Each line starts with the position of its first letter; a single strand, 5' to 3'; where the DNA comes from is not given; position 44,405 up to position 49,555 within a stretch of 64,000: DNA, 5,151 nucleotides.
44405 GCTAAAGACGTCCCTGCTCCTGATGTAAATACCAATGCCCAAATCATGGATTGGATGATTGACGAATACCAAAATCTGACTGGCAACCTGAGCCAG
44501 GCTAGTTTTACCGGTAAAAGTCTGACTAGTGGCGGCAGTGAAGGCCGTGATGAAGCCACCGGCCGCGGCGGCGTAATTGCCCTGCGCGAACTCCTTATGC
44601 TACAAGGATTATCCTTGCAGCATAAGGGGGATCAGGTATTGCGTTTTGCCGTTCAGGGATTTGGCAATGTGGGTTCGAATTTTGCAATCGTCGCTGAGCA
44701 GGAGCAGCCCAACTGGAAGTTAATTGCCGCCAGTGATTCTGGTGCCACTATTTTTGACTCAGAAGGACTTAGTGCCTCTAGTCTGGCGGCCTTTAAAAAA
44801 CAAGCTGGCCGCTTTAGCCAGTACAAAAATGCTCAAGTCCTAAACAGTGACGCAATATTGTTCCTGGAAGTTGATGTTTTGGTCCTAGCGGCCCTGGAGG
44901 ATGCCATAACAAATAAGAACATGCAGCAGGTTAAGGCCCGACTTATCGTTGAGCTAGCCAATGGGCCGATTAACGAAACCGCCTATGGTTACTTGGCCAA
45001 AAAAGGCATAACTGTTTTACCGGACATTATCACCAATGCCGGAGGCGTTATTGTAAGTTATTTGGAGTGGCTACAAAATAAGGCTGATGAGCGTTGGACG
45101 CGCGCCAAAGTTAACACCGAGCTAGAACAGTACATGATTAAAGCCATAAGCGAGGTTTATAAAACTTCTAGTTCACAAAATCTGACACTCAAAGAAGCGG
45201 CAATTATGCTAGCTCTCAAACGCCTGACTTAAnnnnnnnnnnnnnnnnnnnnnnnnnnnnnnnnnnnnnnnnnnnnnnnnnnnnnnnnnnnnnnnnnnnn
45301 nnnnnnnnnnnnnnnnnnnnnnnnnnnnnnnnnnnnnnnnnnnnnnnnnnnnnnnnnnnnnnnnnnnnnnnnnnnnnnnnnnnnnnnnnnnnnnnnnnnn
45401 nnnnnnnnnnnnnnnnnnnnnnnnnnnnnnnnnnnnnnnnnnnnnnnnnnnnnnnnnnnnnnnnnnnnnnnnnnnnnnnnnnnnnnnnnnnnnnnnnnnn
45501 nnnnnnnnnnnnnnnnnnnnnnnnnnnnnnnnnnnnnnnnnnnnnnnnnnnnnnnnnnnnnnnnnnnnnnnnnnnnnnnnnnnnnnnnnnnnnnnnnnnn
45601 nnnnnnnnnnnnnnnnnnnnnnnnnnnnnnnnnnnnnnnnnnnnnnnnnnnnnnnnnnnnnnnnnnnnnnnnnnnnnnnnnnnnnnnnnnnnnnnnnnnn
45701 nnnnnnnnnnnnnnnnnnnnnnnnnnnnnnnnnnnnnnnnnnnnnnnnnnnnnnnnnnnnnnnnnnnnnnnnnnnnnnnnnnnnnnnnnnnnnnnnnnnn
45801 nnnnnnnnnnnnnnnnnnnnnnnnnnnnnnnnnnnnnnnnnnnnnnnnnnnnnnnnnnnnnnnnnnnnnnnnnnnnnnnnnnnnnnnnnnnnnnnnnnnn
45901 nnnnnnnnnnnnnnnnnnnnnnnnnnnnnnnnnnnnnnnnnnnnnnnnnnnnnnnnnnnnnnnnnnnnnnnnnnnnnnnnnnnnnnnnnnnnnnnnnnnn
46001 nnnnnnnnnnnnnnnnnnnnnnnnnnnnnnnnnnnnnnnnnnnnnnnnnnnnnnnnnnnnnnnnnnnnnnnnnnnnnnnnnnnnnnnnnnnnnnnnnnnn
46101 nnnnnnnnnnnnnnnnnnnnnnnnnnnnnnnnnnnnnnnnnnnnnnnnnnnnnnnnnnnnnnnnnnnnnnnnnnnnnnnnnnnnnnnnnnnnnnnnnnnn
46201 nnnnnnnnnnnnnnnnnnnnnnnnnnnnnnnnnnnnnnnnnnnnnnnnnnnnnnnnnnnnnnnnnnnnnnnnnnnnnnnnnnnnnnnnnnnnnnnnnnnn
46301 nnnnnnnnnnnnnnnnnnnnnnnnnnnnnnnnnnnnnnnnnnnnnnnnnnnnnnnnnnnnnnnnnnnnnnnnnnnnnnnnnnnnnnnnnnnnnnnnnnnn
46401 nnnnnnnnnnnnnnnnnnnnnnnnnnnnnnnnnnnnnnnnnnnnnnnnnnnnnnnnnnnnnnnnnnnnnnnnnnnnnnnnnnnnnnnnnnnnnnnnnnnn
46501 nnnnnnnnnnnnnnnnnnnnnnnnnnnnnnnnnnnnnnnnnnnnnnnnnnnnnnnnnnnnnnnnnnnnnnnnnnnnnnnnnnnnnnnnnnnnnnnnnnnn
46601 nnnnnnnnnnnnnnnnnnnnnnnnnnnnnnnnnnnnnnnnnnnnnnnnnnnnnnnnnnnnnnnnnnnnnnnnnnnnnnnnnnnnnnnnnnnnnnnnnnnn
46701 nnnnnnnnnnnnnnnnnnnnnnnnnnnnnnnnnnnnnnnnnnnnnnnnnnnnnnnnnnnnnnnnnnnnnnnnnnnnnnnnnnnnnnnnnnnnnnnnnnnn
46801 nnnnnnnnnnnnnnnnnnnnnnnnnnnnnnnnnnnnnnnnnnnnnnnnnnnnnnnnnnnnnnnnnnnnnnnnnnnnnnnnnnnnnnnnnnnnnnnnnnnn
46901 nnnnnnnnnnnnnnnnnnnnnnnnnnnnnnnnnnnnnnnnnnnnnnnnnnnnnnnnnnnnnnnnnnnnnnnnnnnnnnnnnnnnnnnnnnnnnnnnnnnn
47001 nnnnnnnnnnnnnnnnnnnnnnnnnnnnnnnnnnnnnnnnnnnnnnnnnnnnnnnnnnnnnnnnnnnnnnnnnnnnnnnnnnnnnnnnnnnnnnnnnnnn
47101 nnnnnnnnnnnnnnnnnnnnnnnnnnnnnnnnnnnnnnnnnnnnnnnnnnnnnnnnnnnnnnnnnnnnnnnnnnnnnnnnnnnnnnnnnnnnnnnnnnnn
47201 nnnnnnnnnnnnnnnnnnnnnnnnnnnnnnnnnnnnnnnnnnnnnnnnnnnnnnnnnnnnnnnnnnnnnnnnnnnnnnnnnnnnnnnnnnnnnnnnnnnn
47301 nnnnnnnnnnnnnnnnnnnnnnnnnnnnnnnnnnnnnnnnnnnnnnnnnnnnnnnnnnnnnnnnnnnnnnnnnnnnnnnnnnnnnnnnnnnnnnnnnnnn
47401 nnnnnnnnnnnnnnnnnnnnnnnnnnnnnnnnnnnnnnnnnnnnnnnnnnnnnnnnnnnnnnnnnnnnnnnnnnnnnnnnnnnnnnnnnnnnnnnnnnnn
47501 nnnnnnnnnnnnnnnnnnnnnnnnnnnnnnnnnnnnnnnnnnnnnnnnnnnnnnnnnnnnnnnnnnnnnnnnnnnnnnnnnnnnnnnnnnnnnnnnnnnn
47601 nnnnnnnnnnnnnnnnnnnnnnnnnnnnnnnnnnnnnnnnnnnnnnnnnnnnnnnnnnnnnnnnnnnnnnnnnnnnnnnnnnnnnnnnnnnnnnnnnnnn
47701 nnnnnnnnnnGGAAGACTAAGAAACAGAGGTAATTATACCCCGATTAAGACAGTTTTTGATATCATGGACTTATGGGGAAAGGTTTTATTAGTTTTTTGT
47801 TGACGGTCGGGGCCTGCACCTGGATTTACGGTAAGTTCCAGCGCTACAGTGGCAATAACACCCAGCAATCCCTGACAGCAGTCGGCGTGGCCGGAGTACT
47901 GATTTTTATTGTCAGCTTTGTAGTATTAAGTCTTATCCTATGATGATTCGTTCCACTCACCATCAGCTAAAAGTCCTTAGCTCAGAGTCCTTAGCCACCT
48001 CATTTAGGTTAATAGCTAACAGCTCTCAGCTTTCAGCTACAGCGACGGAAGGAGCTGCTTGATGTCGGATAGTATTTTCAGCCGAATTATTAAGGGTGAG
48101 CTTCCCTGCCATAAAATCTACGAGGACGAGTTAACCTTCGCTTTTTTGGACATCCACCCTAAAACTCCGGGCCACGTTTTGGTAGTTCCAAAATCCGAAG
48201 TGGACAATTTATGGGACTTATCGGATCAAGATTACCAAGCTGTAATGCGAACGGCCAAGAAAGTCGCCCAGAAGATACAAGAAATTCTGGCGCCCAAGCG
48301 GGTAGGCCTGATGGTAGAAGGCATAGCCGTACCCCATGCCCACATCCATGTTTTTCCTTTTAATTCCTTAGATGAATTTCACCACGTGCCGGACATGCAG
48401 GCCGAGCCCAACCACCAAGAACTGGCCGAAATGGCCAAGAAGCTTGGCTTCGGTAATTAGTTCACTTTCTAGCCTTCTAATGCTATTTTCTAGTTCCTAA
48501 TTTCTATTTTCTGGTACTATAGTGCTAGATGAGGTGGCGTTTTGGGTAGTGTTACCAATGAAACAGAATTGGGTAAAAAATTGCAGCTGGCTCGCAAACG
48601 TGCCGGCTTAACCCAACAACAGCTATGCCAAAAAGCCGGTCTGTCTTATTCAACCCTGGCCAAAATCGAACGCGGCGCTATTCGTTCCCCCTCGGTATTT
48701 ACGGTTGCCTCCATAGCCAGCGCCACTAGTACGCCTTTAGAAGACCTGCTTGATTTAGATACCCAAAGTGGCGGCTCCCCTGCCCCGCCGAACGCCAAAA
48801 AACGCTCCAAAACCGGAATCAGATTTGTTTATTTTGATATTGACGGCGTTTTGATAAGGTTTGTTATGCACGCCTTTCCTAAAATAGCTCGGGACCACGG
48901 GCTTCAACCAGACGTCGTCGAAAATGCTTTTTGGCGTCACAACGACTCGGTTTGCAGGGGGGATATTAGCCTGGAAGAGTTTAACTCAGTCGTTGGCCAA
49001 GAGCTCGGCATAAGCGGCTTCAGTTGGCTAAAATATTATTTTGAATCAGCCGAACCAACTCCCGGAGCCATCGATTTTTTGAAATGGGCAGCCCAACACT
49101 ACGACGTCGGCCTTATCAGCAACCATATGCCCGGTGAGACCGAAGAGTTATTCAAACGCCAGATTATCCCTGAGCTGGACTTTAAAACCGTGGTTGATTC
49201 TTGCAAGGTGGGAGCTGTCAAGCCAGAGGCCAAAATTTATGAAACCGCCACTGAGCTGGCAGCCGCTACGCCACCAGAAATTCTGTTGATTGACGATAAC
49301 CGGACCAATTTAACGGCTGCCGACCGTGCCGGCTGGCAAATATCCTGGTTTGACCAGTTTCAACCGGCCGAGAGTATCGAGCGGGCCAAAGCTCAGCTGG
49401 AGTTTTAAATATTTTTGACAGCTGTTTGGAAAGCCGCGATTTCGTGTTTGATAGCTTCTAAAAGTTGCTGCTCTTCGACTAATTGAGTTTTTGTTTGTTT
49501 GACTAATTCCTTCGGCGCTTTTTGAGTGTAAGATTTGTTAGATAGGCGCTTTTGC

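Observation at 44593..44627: A 35-nt near-perfect palindrome inside gdh matches the hairpin just downstream of the same gene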

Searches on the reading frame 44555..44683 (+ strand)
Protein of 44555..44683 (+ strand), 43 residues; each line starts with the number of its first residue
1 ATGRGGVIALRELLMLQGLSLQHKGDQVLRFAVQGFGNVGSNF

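Call 25: find_homologous_proteins(query=A3, max_evalue=10)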
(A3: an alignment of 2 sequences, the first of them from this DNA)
Query A3 (2 sequences): no candidate shares three 5-residue words with the query. No homologue found.

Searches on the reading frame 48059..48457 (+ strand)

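Call 89: search_protein_families(library=pfam, proteins=[window:48059-48457:+])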
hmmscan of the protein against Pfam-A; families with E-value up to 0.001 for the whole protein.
window:48059-48457:+ (133 aa): 2 families
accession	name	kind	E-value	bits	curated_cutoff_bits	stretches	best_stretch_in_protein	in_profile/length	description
PF01230.28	HIT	-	6.3e-22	78.5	21.5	1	13-100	2-94/98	HIT domain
PF11969.13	DcpS_C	-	1.1e-12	48.9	24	1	6-99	3-100/114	Scavenger mRNA decapping enzyme C-term binding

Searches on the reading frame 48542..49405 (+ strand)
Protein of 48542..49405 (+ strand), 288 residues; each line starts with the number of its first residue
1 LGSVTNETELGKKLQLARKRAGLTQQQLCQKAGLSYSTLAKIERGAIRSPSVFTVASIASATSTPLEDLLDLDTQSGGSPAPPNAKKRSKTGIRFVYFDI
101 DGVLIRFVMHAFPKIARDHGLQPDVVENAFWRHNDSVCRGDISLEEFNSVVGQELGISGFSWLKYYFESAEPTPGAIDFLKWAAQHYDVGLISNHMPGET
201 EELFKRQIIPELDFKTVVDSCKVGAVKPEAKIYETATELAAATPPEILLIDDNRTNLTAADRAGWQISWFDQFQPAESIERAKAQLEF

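Call 89: search_protein_families(library=pfam, proteins=[window:48542-49405:+])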
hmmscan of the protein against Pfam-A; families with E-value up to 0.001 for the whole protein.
window:48542-49405:+ (288 aa): 6 families
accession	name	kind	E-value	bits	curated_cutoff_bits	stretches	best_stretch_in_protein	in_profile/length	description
PF01381.28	HTH_3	-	7.5e-13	48.8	23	1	15-69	2-55/55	Helix-turn-helix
PF13560.12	HTH_31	-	3.5e-12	46.9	27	1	9-69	1-61/64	Helix-turn-helix domain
PF00702.32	Hydrolase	-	3e-10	41.2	26.4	1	95-264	3-191/191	haloacid dehalogenase-like hydrolase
PF13419.12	HAD_2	-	7.2e-09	36.4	23.8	1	163-267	70-175/178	Haloacid dehalogenase-like hydrolase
PF13443.12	HTH_26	-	1.8e-06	28.5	22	1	17-74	5-62/63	Cro/C1-type HTH DNA-binding domain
PF12844.13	HTH_19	-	0.00019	21.7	30.2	1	11-59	1-48/64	Helix-turn-helix domain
